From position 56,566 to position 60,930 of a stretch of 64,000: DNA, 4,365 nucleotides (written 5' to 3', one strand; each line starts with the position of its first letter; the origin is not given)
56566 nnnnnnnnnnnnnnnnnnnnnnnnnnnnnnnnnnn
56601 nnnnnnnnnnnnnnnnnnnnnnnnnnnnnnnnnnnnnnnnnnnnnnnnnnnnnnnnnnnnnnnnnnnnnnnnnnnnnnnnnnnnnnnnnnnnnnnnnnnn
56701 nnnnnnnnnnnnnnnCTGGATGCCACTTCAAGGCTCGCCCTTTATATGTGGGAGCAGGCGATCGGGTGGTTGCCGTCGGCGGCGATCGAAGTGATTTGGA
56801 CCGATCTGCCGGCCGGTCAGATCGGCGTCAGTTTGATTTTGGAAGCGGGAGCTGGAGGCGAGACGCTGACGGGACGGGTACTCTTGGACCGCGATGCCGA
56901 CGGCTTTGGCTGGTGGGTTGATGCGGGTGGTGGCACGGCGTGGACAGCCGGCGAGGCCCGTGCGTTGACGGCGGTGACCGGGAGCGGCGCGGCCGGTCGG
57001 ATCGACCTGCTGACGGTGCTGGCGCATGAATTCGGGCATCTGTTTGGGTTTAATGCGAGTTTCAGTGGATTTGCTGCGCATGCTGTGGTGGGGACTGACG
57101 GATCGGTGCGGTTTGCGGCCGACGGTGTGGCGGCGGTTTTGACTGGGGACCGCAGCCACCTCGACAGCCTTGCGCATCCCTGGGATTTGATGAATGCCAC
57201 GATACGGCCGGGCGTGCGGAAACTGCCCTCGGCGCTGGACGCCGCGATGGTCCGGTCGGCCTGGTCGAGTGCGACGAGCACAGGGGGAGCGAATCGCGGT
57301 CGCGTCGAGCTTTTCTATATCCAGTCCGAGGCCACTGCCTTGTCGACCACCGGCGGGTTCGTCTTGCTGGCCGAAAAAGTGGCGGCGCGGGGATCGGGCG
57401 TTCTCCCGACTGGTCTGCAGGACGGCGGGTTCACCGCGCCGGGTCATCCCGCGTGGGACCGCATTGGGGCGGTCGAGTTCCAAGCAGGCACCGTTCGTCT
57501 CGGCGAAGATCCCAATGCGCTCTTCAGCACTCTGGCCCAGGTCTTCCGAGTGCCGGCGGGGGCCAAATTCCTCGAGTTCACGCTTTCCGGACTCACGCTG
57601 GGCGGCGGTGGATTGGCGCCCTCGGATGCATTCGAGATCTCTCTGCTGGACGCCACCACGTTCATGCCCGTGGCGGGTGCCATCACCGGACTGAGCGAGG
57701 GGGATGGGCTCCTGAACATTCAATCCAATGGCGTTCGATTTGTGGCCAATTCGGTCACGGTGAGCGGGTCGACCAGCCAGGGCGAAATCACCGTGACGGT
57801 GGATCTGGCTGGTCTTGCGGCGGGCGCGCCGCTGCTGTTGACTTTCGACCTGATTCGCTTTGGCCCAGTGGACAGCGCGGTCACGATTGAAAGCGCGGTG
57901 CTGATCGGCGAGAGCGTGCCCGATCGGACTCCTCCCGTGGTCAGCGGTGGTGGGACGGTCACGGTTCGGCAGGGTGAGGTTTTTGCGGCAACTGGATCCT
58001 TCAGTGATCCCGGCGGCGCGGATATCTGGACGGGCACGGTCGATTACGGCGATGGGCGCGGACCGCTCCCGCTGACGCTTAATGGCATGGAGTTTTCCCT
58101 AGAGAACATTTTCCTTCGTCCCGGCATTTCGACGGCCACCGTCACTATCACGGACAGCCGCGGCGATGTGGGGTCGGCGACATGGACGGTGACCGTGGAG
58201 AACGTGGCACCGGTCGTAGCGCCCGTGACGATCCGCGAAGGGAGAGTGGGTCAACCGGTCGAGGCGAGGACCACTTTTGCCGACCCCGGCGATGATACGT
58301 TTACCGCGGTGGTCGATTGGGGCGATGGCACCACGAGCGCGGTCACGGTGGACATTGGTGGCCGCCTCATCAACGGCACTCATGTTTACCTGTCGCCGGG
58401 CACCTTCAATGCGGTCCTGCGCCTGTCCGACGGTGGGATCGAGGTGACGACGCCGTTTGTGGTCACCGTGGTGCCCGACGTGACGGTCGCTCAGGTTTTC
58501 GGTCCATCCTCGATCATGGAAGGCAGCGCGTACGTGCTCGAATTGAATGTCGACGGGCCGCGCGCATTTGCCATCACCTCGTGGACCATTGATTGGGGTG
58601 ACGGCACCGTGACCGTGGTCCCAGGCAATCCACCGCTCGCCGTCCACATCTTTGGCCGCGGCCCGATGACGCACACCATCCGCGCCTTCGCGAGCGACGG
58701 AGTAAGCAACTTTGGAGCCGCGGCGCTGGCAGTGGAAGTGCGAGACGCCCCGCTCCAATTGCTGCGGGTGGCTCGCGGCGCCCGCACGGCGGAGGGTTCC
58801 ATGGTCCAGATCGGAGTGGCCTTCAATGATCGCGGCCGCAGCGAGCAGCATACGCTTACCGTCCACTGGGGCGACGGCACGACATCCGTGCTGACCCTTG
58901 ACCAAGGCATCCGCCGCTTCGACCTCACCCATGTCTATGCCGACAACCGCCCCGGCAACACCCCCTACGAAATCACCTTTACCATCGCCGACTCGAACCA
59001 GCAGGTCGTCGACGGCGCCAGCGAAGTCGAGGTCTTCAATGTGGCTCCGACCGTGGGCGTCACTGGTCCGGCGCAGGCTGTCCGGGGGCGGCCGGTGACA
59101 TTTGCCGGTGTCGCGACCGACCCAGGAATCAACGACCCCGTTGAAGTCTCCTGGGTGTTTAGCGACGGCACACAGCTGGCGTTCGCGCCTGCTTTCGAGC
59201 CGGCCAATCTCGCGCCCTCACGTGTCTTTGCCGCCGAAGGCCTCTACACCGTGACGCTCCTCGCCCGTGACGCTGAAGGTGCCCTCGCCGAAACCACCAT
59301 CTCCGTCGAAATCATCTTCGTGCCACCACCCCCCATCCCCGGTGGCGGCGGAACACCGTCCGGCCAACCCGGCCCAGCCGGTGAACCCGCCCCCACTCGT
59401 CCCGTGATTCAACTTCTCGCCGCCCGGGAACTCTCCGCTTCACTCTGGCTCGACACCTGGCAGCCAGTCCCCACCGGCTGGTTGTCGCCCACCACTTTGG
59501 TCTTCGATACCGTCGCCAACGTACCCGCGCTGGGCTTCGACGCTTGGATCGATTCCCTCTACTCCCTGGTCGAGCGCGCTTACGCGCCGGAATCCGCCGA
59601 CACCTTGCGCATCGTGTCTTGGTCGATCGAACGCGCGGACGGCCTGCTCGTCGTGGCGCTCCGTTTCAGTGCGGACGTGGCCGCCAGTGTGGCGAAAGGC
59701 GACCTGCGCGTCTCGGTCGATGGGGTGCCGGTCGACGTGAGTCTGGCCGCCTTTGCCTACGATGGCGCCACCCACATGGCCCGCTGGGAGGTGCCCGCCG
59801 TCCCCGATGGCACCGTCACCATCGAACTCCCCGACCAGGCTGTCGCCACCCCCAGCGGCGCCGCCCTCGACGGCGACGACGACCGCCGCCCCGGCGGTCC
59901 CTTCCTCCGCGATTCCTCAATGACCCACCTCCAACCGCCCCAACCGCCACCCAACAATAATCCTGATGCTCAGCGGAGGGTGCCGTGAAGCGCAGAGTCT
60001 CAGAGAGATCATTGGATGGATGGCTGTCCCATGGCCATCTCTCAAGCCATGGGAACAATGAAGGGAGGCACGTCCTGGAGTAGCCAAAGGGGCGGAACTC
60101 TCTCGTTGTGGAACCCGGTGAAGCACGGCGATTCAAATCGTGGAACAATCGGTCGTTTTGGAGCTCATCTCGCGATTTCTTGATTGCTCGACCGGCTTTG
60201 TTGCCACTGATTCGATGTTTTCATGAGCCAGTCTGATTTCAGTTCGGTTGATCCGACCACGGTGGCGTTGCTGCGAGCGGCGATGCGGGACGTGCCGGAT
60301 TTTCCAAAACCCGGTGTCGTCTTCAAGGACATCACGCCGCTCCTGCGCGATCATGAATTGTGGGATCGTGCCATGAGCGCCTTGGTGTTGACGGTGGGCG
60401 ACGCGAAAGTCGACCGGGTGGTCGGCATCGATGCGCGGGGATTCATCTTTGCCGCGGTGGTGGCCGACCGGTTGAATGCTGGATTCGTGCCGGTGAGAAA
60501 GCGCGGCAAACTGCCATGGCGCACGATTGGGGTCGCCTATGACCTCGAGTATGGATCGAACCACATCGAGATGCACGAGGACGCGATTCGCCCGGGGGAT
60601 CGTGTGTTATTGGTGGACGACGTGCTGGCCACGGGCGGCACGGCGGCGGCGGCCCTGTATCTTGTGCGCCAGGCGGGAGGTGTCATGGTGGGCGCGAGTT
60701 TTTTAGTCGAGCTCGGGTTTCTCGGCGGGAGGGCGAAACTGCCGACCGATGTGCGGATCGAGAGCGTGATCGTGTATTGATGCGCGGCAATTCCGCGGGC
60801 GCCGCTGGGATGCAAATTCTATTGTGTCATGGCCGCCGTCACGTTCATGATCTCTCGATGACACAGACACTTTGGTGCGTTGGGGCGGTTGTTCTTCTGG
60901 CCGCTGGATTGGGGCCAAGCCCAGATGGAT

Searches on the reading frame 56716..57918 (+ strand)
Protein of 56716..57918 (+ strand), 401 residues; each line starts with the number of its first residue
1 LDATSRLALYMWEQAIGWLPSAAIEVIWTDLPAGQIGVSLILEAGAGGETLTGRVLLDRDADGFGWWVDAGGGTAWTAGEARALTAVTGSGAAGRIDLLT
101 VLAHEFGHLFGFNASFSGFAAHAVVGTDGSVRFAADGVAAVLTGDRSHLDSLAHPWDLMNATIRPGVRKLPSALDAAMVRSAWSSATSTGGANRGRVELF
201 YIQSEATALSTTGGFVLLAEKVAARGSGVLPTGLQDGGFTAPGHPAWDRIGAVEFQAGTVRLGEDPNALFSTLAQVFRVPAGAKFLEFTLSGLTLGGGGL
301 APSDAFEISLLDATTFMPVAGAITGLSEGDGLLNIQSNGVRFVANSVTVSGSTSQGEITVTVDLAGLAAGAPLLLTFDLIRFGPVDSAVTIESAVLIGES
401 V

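Call 47: find_related_loci(query=A3, collection=genome_contigs, flank=10000)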
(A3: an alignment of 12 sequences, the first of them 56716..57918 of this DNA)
Query A3 (401 aa) in genome_contigs; peptide patterns used: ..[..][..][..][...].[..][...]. (x = any residue, [..] = any of these).
87 stretches matched a pattern; 64 encode a relative of the query (tblastn E <= 1e-3); 64 distinct loci.
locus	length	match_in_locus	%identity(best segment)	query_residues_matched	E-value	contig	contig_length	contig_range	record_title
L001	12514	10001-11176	59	8-401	2e-139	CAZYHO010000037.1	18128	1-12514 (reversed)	MAG TPA_asm: uncultured Akkermansia sp. isolate SRP344714_co2_111 genome assembly, contig: NODE_7954_length_18128_cov_10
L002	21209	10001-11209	40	5-396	2e-70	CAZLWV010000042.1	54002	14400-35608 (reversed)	MAG TPA_asm: uncultured Planctomycetaceae bacterium isolate SRP239243_co1_433 genome assembly, contig: NODE_693_length_5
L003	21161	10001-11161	39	8-393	3e-64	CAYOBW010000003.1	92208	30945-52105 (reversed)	MAG TPA_asm: uncultured Victivallales bacterium isolate SRP272421_co2_758 genome assembly, contig: NODE_250_length_92208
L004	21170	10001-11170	37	12-396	3e-61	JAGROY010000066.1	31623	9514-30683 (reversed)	MAG: Verrucomicrobiia bacterium isolate HKST-UBA30 2009_16730, whole genome shotgun sequence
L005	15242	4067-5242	37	1-396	3e-59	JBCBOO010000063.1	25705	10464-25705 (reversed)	MAG: Planctomycetota bacterium isolate J06632_9 NODE_63_length_25705_cov_6.269627, whole genome shotgun sequence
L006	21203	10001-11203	39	11-401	4e-59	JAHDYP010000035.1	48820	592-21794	MAG: Verrucomicrobia bacterium isolate VER2 NODE_1458_length_48820_cov_5.888773, whole genome shotgun sequence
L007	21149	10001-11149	35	8-380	4e-60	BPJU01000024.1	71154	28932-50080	MAG: Pirellulaceae bacterium KatS3mg110 DNA, contig_504, whole genome shotgun sequence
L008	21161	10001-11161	35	1-391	7e-51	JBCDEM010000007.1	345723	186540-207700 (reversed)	MAG: Planctomycetota bacterium isolate P01_G01_bin.64 k141_808880_length_345723_cov_21.7509, whole genome shotgun sequen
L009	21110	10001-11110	35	23-400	6e-50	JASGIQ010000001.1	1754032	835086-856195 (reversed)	MAG: Aquabacterium sp. isolate 5N352 JMF-2111-06-0005.ont.bin.352_0, whole genome shotgun sequence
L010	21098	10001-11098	36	6-392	3e-52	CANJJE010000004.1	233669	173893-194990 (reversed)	MAG: Burkholderiales bacterium isolate RH-23may17-1229 genome assembly, contig: RH-23may17-C217, whole genome shotgun se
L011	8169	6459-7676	31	11-396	1e-44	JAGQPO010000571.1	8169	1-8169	MAG: Planctomycetales bacterium isolate HKST-UBA42 2008_345816, whole genome shotgun sequence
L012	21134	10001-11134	35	29-383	5e-44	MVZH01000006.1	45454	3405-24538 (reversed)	MAG: Lentisphaerae bacterium ADurb.BinA184 BWZ02_contig000006, whole genome shotgun sequence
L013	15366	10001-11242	33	1-396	2e-42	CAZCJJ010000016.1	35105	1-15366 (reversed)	MAG TPA_asm: uncultured Opitutales bacterium isolate SRP304446_co1_151 genome assembly, contig: NODE_807_length_35105_co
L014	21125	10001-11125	32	22-396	8e-41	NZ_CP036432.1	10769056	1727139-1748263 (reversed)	Stieleria magnilauensis strain TBK1r chromosome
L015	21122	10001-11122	34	12-384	1e-47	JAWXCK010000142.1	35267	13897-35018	MAG: Pirellulaceae bacterium isolate P2IB.181 k99_840348, whole genome shotgun sequence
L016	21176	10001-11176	31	8-396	1e-39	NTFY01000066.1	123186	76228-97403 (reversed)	Rhodopirellula sp. SM50 Rhodopilula_apulia_SM50_contig_66, whole genome shotgun sequence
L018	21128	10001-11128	31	24-396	5e-38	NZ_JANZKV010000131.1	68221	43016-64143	Stieleria sedimenti strain ICT_E10.1 contig_131, whole genome shotgun sequence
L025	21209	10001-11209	30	4-396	8e-35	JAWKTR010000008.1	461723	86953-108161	MAG: Pirellulaceae bacterium isolate BC2.51 BC2.51.fa-8, whole genome shotgun sequence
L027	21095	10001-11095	34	19-383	1e-34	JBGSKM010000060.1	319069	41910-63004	MAG: Pirellulaceae bacterium isolate JTS-AC180 k141_3654286, whole genome shotgun sequence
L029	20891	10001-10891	34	23-327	6e-34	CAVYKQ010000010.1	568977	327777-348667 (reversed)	MAG: Pirellulaceae bacterium isolate MFD03804.bin.2.65 genome assembly, contig: contig_8731, whole genome shotgun sequen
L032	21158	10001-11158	30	25-391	1e-28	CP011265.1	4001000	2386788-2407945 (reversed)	Verrucomicrobia bacterium IMCC26134, complete genome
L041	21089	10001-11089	29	8-393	1e-27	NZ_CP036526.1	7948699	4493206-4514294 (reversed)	Stieleria marina strain K23_9 chromosome, complete genome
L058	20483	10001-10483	33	247-396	3e-14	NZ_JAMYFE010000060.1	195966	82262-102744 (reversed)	Stieleria tagensis strain TO1_6 JJLBKGDN_60, whole genome shotgun sequence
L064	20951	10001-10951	29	27-397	1e-32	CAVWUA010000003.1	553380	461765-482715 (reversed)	MAG: uncultured Planctomycetota bacterium isolate MFD01721.bin.2.133 genome assembly, contig: contig_10970, whole genome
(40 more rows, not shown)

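Call 52: search_protein_families(library=pfam, proteins=[L016:7370-10255:+, L012:8015-10231:+, L006:8591-10288:+, L002:8351-10303:+, L014:7289-10231:+, L010:7493-10273:+, L018:7598-10216:+, L015:7550-10264:+, L041:7490-10213:+, L003:8189-10297:+], max_evalue=0.01)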
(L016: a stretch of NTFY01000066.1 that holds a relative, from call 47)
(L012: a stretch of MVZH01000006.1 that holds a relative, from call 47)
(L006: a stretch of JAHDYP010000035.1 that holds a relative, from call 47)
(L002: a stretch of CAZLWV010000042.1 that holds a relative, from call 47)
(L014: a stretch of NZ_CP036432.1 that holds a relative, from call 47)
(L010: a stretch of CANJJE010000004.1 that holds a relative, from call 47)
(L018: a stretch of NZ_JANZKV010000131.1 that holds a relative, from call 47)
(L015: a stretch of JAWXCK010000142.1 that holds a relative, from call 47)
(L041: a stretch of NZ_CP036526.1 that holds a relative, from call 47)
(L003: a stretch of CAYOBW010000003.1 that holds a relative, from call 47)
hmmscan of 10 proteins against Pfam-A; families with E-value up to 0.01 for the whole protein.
L016:7370-10255:+ (962 aa): 0 families

L012:8015-10231:+ (739 aa): 0 families

L006:8591-10288:+ (566 aa): 0 families

L002:8351-10303:+ (651 aa): 0 families

L014:7289-10231:+ (981 aa): 0 families

L010:7493-10273:+ (927 aa): 0 families

L018:7598-10216:+ (873 aa): 1 family
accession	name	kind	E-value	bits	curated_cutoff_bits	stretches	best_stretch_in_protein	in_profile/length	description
PF21724.2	DUF6861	-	4.9e-05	23.3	28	1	101-146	42-87/194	Family of unknown function (DUF6861)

L015:7550-10264:+ (905 aa): 0 families

L041:7490-10213:+ (908 aa): 0 families

L003:8189-10297:+ (703 aa): 0 families

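Call 70: search_solved_structures(query=A3, max_evalue=1, show_alignments=1)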
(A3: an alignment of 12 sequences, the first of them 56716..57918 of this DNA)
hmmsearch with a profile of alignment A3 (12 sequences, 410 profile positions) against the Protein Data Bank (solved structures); distinct sequences matched with E-value up to 1: 50.
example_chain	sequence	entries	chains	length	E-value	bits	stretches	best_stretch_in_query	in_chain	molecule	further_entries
2jsd_A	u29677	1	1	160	0.00079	21.5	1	79-121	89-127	Matrix metalloproteinase-20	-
2xs3_A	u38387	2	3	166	0.0057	18.7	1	96-119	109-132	KARILYSIN PROTEASE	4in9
2xs4_A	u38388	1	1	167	0.0057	18.7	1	96-119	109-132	KARILYSIN PROTEASE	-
8b2q_A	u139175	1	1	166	0.0078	18.2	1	96-119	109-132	Karilysin long form Kly38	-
1hv5_A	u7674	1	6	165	0.0086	18.1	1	78-121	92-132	STROMELYSIN 3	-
1cxv_A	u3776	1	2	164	0.026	16.5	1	80-124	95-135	PROTEIN (COLLAGENASE-3)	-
3ljz_A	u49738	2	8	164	0.035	16.1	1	80-124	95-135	Collagenase 3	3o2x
3kry_A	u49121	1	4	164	0.035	16.1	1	80-124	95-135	Collagenase 3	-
1fls_A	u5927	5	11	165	0.035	16.1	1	80-124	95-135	COLLAGENASE-3 | Collagenase 3 | Matrix metallopeptidase 13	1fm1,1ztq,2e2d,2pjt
2d1n_A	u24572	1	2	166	0.036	16.1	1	80-124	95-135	Collagenase 3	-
3kec_A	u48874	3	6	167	0.036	16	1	80-124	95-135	Collagenase 3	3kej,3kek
1you_A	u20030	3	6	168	0.036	16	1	80-124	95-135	Collagenase 3 | MMP-13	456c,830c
6hv2_A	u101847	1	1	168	0.036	16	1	80-124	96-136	Collagenase 3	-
3tvc_A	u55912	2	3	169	0.037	16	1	80-124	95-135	Collagenase 3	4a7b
2ow9_A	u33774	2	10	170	0.037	16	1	80-124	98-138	Collagenase 3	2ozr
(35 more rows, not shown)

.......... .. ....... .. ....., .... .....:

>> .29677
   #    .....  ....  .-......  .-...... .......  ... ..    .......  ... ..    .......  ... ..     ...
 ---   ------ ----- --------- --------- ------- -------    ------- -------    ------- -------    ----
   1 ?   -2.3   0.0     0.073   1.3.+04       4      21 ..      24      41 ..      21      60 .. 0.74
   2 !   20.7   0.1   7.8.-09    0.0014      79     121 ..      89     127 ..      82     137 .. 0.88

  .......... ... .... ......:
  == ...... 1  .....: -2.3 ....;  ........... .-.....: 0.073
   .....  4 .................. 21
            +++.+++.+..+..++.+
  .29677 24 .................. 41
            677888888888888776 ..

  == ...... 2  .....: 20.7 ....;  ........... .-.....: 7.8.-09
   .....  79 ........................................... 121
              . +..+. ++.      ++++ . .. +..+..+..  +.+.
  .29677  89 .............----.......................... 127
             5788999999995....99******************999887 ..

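Call 81: search_protein_families(library=padloc, proteins=[L016:7370-10255:+, L012:8015-10231:+, L006:8591-10288:+, L002:8351-10303:+, L014:7289-10231:+, L010:7493-10273:+, L018:7598-10216:+], max_evalue=0.01)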
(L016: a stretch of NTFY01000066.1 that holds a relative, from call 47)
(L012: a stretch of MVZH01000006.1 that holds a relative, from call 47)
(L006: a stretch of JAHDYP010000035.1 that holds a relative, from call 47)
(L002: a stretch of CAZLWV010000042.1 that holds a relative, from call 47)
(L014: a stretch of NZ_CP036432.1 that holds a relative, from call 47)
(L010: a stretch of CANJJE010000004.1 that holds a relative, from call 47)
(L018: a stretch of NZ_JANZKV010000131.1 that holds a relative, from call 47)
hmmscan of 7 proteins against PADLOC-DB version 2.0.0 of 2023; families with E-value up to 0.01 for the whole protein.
L016:7370-10255:+ (962 aa): 0 families

L012:8015-10231:+ (739 aa): 0 families

L006:8591-10288:+ (566 aa): 0 families

L002:8351-10303:+ (651 aa): 0 families

L014:7289-10231:+ (981 aa): 0 families

L010:7493-10273:+ (927 aa): 0 families

L018:7598-10216:+ (873 aa): 0 families

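Call 90: search_protein_families(library=pfam, proteins=[L029:7751-10942:+, L064:9506-13030:+, L025:6923-11584:+, L032:6857-11500:+, L008:6902-11512:+, L027:6902-11515:+, L058:3902-8422:+], max_evalue=0.001)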
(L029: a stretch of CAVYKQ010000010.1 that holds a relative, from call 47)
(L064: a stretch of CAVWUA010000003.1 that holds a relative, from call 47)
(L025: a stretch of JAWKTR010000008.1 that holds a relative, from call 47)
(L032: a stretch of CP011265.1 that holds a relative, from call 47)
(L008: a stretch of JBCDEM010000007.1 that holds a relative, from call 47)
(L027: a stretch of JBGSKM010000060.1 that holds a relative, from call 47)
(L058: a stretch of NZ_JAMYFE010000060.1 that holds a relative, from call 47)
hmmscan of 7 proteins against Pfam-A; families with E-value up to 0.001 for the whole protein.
L029:7751-10942:+ (1064 aa): 0 families

L064:9506-13030:+ (1175 aa): 6 families
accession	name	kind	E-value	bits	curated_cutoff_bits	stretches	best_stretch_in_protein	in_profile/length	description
PF13583.11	Reprolysin_4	-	1e-07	32.3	22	1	911-967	105-160/203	Metallo-peptidase family M12B Reprolysin-like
PF00028.23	Cadherin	-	1.5e-07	32.2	28.8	1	497-576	3-90/93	Cadherin domain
PF13582.12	Reprolysin_3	-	1.6e-06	29.1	22.4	0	915-958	77-122/123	Metallo-peptidase family M12B Reprolysin-like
PF00413.30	Peptidase_M10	-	2.3e-06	28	24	0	217-250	102-124/159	Matrixin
PF13688.12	Reprolysin_5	-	1.6e-05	25.7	27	0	916-963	107-162/196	Metallo-peptidase family M12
PF13574.12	Reprolysin_2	-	0.00066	20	27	0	937-982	122-168/195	Metallo-peptidase family M12B Reprolysin-like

L025:6923-11584:+ (1554 aa): 2 families
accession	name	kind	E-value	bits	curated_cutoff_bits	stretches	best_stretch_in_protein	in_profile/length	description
PF00404.24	Dockerin_1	-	1.2e-09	38.7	22.9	2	1442-1509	2-57/57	Dockerin type I domain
PF00413.30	Peptidase_M10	-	8.3e-06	26.2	24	1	1060-1145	68-124/159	Matrixin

L032:6857-11500:+ (1548 aa): 7 families
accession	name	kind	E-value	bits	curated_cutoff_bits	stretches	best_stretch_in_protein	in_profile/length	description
PF07705.17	CARDB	-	1.7e-21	76.7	22.7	1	759-868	3-98/101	CARDB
PF17963.7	Big_9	-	2.7e-13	51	23.6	1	1442-1529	1-86/89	Bacterial Ig domain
PF17803.7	Cadherin_4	-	1.2e-12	48.6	25.1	1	1441-1497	10-71/71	Bacterial cadherin-like domain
PF13860.13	FlgD_ig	-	1.4e-05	25.4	27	0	933-980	21-78/79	FlgD Ig-like domain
PF17892.7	Cadherin_5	-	7.5e-05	22.9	26.5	1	1453-1532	15-96/98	Cadherin-like domain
PF11589.14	DUF3244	-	0.0002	21.7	25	0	444-500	27-84/96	Domain of unknown function (DUF3244)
PF04151.21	PPC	-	0.00095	20.4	25.9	0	908-976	1-69/70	Bacterial pre-peptidase C-terminal domain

L008:6902-11512:+ (1537 aa): 2 families
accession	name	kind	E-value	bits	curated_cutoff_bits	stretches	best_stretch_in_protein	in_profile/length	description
PF07705.17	CARDB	-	4.3e-20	72.2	22.7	2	767-867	10-97/101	CARDB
PF00404.24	Dockerin_1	-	2e-09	37.9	22.9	1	1440-1505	3-56/57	Dockerin type I domain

L027:6902-11515:+ (1538 aa): 5 families
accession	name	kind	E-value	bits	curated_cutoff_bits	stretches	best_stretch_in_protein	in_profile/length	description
PF00404.24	Dockerin_1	-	9.9e-17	61.3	22.9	2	1475-1532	3-56/57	Dockerin type I domain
PF07705.17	CARDB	-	4.6e-16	59.3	22.7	2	268-364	2-87/101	CARDB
PF23623.1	GBD_IRG7_N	-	9.4e-08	32.6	27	1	423-493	14-83/95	IRG7 N-terminal galactose binding domain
PF18962.6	Por_Secre_tail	-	6.3e-06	26.8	27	0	446-492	20-66/75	Secretion system C-terminal sorting domain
PF16158.11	N_BRCA1_IG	-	0.00033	21.6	28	0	284-354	11-85/108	Ig-like domain from next to BRCA1 gene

L058:3902-8422:+ (1507 aa): 0 families

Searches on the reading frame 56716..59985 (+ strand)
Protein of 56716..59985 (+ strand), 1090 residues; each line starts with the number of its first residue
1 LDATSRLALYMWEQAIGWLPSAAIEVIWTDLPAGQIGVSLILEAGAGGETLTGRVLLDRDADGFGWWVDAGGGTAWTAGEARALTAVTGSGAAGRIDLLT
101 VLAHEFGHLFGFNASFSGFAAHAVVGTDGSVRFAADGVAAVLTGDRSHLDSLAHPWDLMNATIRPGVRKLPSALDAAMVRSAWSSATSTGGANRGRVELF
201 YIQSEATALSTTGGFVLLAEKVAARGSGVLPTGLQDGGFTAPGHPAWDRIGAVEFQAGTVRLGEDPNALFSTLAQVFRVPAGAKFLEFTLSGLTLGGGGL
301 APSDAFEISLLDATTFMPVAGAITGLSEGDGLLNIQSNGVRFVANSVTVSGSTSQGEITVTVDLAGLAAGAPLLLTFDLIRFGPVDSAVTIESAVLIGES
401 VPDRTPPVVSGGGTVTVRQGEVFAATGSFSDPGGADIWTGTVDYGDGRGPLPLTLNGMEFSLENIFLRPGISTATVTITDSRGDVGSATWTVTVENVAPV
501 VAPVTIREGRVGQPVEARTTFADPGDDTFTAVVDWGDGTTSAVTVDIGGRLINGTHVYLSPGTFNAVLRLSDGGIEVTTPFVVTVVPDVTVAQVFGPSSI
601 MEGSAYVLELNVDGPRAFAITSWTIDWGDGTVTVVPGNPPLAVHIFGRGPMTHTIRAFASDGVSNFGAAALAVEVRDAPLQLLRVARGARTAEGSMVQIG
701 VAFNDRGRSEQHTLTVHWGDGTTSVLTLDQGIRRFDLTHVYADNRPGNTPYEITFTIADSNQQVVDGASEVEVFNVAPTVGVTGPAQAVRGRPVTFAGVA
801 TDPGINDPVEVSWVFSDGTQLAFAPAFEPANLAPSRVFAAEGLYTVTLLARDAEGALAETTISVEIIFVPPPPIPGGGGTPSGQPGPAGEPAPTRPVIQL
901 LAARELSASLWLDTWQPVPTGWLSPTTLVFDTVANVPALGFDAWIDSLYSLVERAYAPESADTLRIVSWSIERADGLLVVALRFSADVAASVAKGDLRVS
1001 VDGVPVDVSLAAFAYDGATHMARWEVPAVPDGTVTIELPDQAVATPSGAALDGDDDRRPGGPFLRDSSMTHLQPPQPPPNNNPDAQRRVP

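Call 19: search_protein_families(library=ncbifam, proteins=[window:56716-59985:+], max_evalue=0.01)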
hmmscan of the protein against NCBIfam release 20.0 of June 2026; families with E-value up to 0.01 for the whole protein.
window:56716-59985:+ (1090 aa): 3 families
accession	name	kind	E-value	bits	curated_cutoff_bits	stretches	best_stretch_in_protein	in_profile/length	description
NF058578.1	CPR_pilus_PamR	equivalog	2.7e-12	46.2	300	1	526-573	178-225/297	pilus system RbmA-like protein PamR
NF038112.1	myxo_dep_M36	subfamily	4.9e-05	20.6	1500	1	694-876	1203-1385/1604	myxosortase-dependent M36 family metallopeptidase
NF012211.1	tand_rpt_95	domain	0.0076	16.2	90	0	470-498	60-88/98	tandem-95 repeat protein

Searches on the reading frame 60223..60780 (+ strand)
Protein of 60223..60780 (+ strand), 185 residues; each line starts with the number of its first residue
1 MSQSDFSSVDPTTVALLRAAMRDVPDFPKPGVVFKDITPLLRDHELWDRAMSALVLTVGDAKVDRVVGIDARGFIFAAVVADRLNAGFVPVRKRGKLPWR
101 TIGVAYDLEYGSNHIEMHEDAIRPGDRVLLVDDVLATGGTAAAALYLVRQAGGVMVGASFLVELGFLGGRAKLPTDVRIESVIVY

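Call 13: find_encoding_contigs(protein=window:60223-60780:+, flank=10000, max_places=5)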
Protein window:60223-60780:+ (185 aa): no gene with exactly this product is on record in the collection.

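Call 36: search_protein_families(library=pfam, proteins=[window:60223-60777:+], max_evalue=0.01)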
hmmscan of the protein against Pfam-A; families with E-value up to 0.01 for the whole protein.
window:60223-60777:+ (185 aa): 2 families
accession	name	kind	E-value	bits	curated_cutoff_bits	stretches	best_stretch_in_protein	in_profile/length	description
PF00156.33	Pribosyltran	-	1.2e-13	51.1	26.3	1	49-157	17-119/158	Phosphoribosyl transferase domain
PF14681.12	UPRTase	-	0.0022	18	27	1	122-152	118-147/206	Uracil phosphoribosyltransferase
